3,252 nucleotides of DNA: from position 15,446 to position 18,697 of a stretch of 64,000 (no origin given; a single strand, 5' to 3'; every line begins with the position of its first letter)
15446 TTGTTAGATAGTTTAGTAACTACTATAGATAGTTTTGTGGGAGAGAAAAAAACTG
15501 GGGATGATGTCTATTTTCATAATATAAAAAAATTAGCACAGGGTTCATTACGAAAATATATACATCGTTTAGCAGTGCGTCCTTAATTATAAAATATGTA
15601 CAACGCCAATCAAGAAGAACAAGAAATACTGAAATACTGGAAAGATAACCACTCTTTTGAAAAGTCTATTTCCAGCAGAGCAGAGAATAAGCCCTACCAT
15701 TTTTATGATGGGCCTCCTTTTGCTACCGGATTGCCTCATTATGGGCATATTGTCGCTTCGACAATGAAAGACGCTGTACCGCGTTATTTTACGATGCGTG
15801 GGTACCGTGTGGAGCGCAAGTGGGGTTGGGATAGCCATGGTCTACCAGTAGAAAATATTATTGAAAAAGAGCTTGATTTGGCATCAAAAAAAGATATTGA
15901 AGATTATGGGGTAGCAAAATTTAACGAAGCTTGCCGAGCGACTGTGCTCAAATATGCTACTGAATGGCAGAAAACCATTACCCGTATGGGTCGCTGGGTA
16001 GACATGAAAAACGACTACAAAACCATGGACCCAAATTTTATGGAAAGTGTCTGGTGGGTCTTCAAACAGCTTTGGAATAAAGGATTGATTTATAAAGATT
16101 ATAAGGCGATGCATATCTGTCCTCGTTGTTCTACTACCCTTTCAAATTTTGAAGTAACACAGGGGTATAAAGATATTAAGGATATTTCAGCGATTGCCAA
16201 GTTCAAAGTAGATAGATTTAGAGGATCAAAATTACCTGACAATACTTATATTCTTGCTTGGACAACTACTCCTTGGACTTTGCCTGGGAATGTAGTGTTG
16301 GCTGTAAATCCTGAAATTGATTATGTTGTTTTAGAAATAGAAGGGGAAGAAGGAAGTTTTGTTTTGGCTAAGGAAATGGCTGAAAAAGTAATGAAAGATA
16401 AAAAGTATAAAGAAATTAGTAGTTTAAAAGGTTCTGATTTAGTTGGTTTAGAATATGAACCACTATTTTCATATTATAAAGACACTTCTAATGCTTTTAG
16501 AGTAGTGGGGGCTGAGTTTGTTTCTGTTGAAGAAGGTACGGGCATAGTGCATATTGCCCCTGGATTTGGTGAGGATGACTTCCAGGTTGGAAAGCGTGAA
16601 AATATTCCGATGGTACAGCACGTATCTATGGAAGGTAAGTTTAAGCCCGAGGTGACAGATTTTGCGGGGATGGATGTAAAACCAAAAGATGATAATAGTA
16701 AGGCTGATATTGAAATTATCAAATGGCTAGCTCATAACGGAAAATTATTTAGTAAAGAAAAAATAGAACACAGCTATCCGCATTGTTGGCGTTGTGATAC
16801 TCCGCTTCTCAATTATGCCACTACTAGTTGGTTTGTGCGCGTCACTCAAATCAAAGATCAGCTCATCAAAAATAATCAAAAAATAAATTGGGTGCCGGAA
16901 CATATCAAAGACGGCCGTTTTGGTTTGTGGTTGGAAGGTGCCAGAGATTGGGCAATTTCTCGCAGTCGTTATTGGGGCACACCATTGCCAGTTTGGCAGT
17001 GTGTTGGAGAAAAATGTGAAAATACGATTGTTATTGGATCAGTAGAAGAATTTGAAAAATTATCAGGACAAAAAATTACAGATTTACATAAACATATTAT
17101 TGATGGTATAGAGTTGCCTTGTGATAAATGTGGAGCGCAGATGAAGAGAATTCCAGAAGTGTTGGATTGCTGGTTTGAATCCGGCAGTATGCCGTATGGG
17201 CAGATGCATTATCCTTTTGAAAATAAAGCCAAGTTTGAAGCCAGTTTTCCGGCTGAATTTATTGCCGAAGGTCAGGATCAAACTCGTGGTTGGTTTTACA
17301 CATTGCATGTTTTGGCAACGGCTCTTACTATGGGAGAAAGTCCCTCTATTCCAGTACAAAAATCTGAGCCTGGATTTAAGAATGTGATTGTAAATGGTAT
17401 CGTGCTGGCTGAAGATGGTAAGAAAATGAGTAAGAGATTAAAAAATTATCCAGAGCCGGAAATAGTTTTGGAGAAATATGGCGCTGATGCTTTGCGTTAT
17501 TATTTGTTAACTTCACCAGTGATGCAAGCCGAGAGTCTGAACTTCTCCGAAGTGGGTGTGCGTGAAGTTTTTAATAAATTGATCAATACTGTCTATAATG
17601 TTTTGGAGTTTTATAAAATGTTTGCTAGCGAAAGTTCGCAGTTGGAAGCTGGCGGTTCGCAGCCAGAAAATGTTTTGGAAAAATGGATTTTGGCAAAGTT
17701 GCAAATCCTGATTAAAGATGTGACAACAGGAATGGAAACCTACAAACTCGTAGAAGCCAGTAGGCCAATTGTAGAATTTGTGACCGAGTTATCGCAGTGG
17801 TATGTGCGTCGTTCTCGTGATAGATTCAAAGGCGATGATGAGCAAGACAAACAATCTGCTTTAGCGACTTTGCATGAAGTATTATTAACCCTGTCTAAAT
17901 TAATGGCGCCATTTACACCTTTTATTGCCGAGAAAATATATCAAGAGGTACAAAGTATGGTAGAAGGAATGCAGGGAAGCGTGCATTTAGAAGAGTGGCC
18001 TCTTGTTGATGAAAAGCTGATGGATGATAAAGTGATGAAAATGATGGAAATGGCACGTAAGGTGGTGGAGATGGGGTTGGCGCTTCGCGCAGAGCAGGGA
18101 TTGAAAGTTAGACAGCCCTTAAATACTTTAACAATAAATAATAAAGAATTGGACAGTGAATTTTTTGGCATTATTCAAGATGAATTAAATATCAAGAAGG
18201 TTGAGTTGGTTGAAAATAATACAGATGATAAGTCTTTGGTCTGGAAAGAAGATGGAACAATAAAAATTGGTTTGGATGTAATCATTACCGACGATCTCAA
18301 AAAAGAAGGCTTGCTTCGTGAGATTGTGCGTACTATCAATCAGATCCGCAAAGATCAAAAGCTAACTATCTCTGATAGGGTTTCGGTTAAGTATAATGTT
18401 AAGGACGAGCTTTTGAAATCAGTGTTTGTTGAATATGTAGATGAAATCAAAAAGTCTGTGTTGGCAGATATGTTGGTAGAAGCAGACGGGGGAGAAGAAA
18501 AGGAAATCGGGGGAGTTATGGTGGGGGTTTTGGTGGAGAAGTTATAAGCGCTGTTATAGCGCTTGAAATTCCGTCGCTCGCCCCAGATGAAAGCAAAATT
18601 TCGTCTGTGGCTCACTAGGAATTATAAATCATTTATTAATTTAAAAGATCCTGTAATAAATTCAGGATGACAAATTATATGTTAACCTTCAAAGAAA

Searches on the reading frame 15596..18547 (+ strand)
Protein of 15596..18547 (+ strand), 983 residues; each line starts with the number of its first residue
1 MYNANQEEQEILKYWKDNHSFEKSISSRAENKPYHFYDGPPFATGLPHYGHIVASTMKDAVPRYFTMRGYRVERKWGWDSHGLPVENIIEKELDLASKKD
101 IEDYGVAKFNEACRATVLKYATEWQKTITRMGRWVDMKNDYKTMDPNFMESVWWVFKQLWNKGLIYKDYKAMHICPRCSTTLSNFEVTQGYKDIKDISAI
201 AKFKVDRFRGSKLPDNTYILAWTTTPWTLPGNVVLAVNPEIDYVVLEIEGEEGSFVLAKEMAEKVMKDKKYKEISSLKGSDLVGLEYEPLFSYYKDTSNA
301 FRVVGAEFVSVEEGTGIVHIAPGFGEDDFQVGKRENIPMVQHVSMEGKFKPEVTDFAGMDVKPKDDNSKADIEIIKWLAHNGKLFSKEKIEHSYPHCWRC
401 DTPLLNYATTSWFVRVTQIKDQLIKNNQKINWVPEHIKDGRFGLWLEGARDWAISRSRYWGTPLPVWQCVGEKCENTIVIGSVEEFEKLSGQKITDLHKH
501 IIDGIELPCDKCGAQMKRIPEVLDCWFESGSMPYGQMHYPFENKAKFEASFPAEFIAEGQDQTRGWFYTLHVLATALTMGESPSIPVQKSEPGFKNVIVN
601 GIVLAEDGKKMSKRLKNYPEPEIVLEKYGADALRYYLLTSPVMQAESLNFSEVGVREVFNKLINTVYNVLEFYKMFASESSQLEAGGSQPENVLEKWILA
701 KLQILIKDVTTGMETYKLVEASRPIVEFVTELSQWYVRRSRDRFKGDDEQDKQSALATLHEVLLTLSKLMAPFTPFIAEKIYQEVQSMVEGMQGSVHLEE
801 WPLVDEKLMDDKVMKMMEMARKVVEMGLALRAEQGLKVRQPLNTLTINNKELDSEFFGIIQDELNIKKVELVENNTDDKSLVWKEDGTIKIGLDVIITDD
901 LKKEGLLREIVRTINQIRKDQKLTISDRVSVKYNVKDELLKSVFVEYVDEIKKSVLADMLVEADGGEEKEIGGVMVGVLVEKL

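Call 48: search_protein_families(library=pfam, proteins=[window:15596-18547:+])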
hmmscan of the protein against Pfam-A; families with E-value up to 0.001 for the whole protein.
window:15596-18547:+ (983 aa): 5 families
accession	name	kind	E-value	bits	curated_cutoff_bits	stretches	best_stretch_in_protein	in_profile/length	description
PF00133.28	tRNA-synt_1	-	3.4e-139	464.6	22.7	1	11-648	2-413/414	tRNA synthetases class I (I, L, M and V)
PF08264.19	Anticodon_1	-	1.5e-35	122.7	25.1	1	695-843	1-145/148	Anticodon-binding domain of tRNA ligase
PF19302.4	DUF5915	-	4.3e-19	69.2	27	1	880-982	91-194/195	Domain of unknown function (DUF5915)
PF09334.17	tRNA-synt_1g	-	1e-18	67.7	20.1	2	594-670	312-387/391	tRNA synthetases class I (M)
PF01406.26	tRNA-synt_1e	-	0.00011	22.1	27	0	600-657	244-298/301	tRNA synthetases class I (C) catalytic domain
